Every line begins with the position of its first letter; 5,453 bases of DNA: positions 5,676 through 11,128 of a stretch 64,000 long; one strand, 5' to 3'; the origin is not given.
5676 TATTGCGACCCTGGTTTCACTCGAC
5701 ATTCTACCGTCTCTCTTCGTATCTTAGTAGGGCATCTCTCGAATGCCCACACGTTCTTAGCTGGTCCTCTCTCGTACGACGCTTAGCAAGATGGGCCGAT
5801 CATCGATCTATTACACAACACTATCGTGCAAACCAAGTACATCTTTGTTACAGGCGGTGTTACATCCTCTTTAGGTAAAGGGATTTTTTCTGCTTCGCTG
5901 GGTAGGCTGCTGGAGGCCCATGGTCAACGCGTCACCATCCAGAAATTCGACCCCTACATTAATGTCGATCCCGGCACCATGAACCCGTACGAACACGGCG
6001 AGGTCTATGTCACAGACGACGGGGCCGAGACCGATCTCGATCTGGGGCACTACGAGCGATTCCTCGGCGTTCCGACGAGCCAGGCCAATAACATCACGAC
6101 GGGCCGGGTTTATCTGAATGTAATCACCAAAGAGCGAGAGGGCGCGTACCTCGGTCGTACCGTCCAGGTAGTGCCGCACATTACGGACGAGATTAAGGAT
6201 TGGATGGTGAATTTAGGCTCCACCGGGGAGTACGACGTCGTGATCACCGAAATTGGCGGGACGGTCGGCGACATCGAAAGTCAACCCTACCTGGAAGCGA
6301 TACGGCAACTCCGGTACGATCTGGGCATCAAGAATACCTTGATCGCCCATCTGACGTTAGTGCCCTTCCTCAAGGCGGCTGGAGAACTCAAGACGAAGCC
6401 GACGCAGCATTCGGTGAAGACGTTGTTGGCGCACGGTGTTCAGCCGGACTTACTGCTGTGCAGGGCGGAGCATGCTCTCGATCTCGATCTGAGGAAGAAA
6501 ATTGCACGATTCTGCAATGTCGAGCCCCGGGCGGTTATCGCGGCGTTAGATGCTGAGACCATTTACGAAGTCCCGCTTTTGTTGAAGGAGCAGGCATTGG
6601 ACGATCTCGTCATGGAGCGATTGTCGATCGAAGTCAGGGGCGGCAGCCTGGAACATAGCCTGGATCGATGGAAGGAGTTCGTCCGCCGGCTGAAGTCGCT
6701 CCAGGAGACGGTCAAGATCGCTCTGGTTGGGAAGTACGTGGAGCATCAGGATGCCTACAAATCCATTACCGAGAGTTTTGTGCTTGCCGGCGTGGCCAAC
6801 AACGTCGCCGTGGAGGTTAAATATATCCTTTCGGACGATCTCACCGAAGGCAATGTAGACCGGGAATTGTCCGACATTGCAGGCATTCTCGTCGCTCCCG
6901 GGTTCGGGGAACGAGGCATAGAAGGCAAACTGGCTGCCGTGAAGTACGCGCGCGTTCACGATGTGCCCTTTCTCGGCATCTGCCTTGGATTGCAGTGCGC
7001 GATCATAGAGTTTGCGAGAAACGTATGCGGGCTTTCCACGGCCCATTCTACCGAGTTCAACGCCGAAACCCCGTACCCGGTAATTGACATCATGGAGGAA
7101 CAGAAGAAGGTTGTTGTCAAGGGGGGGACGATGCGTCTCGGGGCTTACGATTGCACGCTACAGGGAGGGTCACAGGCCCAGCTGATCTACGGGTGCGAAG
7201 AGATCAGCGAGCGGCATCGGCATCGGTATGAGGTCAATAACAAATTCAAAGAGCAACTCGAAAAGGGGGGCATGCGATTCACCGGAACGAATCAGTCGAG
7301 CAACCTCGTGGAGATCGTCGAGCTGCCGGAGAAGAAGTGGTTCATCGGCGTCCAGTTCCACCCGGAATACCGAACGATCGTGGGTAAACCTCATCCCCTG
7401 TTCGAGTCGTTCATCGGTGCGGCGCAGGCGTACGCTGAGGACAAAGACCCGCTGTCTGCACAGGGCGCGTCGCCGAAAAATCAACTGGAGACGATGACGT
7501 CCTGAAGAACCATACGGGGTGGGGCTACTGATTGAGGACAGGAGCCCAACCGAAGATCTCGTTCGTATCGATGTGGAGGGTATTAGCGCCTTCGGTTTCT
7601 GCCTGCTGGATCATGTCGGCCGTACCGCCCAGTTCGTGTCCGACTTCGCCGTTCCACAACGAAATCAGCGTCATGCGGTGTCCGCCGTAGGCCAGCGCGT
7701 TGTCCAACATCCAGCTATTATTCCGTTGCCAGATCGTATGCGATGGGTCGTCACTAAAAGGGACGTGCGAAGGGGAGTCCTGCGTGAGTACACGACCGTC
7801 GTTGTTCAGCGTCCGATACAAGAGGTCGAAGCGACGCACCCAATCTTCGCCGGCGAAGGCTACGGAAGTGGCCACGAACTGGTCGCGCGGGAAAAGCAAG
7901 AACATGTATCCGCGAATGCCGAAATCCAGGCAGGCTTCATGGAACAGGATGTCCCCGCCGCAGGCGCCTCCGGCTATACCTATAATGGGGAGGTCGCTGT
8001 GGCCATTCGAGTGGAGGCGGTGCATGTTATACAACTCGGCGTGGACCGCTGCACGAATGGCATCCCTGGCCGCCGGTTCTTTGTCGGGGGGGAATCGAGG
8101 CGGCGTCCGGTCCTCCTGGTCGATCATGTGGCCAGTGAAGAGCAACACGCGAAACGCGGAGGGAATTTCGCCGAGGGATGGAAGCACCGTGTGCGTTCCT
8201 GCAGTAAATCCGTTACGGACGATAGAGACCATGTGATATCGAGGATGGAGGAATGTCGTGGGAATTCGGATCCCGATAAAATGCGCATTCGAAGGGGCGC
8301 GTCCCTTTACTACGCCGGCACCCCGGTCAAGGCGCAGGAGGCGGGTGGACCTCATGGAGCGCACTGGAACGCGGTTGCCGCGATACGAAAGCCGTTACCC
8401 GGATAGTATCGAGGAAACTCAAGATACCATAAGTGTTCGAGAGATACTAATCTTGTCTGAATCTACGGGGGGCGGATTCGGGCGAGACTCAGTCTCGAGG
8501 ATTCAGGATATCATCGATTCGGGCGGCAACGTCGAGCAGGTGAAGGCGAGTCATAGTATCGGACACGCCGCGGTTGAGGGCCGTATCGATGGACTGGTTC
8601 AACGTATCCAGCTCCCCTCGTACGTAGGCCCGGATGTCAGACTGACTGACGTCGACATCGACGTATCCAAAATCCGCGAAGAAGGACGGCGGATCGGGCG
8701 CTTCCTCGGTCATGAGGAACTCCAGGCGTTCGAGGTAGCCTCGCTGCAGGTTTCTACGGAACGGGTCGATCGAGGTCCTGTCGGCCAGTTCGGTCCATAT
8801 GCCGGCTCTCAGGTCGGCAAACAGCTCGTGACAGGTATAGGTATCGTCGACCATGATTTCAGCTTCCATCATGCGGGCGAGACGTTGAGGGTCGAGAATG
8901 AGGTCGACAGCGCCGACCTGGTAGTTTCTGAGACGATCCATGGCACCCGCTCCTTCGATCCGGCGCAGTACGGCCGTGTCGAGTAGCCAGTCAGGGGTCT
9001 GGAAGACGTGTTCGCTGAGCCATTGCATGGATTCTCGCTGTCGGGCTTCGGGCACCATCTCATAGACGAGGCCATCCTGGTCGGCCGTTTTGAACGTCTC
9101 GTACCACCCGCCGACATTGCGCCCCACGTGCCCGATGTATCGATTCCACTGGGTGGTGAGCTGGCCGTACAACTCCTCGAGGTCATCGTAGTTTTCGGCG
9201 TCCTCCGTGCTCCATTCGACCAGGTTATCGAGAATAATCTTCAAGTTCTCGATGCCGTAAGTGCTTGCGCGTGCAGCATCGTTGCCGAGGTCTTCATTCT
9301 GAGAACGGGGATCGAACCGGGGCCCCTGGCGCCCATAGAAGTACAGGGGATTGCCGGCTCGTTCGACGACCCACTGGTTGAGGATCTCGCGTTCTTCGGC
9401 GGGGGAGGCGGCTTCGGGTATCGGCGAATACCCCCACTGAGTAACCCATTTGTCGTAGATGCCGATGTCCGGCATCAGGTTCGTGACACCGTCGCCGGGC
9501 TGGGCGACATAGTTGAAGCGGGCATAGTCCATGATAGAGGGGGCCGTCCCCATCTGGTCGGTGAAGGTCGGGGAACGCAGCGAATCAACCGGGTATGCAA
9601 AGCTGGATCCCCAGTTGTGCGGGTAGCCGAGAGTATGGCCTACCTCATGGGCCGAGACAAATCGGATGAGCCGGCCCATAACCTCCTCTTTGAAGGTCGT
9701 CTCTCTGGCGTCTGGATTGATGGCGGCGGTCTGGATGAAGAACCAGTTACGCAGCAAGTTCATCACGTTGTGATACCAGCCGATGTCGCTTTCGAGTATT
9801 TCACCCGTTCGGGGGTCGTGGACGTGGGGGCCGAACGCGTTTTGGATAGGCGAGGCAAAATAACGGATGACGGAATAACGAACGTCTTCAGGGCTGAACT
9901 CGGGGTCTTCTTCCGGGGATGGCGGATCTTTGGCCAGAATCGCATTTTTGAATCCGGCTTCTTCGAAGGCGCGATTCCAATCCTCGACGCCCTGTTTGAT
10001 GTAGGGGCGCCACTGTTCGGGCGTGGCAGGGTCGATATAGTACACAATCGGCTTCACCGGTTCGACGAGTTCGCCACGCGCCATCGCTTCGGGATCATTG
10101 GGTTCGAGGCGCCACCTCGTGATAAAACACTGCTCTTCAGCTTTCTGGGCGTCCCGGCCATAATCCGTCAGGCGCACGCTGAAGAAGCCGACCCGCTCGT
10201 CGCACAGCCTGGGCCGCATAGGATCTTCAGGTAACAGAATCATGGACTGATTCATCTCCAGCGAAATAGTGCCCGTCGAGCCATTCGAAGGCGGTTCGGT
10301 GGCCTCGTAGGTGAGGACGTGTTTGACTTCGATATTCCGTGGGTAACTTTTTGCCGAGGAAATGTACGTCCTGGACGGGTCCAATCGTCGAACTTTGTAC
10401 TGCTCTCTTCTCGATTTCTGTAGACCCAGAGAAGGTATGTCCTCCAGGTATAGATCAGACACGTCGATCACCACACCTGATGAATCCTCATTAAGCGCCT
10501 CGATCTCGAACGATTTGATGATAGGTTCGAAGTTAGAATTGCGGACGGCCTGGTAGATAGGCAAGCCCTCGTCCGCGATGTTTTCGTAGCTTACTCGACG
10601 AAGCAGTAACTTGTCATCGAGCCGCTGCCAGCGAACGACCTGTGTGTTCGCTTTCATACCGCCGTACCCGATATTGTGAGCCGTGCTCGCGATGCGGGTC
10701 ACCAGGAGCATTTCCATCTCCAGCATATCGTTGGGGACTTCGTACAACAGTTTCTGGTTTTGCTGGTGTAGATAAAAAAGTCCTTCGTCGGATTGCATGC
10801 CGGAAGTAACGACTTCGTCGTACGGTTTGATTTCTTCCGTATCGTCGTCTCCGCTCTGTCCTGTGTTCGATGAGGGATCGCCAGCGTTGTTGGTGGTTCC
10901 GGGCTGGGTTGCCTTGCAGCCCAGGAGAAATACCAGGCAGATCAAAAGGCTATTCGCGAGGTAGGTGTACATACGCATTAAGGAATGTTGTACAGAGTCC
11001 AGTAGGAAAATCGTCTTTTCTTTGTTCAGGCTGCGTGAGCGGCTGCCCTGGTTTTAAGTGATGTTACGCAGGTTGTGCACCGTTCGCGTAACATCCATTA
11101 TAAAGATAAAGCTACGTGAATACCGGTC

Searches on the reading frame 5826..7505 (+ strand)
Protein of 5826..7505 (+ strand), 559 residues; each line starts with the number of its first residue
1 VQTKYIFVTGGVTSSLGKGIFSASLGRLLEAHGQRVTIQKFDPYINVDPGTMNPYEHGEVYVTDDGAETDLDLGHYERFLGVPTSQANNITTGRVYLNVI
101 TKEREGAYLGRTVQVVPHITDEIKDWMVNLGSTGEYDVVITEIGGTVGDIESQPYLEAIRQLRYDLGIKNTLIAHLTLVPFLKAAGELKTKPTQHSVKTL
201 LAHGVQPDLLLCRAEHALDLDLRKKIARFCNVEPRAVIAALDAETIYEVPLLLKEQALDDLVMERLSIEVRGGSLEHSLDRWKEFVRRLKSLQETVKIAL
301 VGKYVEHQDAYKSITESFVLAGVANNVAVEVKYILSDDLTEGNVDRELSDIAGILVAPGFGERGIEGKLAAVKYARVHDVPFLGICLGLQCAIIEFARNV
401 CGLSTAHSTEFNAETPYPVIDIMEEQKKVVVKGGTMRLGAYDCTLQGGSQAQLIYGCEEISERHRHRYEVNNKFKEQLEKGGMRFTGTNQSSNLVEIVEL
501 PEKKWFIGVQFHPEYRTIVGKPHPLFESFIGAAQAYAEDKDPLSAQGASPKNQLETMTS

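Call 59: search_protein_families(library=pfam, proteins=[window:5826-7505:+], max_evalue=0.000001)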
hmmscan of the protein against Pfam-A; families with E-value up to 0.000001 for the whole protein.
window:5826-7505:+ (559 aa): 3 families
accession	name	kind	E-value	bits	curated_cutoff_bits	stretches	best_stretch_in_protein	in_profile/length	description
PF06418.20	CTP_synth_N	-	3.5e-124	413.9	26.1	1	4-268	1-265/265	CTP synthase N-terminus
PF00117.34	GATase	-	8.2e-39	133.7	22.8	1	308-530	3-188/190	Glutamine amidotransferase class-I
PF07722.19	Peptidase_C26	-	6.7e-07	29.7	20.5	0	369-514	95-219/219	Peptidase C26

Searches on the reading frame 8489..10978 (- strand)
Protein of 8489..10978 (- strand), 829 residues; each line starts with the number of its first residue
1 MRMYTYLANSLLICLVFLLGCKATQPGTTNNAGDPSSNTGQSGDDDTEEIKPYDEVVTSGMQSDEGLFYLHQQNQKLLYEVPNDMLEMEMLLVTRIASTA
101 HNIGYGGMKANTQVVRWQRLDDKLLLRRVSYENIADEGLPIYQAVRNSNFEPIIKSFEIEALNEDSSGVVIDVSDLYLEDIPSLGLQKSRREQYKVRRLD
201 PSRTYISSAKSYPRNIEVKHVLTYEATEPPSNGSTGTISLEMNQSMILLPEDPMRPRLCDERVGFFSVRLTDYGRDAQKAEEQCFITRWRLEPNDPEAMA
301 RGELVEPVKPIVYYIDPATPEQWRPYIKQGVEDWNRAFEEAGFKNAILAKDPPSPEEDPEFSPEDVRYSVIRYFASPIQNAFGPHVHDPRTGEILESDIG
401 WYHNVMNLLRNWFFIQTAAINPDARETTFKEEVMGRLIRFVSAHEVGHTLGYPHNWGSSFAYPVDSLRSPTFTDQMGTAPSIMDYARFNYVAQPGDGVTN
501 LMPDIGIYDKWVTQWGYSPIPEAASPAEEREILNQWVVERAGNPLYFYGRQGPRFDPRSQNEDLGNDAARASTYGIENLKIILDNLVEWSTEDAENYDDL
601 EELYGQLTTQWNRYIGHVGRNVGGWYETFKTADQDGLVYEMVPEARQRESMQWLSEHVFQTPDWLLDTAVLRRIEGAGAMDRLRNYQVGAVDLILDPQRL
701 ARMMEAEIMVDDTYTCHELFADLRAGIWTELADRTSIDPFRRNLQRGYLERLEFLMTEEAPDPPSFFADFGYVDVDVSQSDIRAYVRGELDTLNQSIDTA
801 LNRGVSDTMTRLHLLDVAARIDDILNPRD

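Call 49: search_protein_families(library=pfam, proteins=[window:8489-10978:-], max_evalue=0.00001)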
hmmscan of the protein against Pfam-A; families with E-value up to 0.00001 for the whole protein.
window:8489-10978:- (829 aa): 3 families
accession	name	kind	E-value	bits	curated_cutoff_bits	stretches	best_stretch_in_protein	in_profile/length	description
PF16313.11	DUF4953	-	1.9e-116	389.2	24.2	1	427-732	2-314/316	Met-zincin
PF17148.9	DUF5117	-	3.4e-65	219.8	27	1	107-293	1-188/189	Domain of unknown function (DUF5117)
PF17162.9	DUF5118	-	1.1e-14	54.4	27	1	51-99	2-50/50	Domain of unknown function (DUF5118)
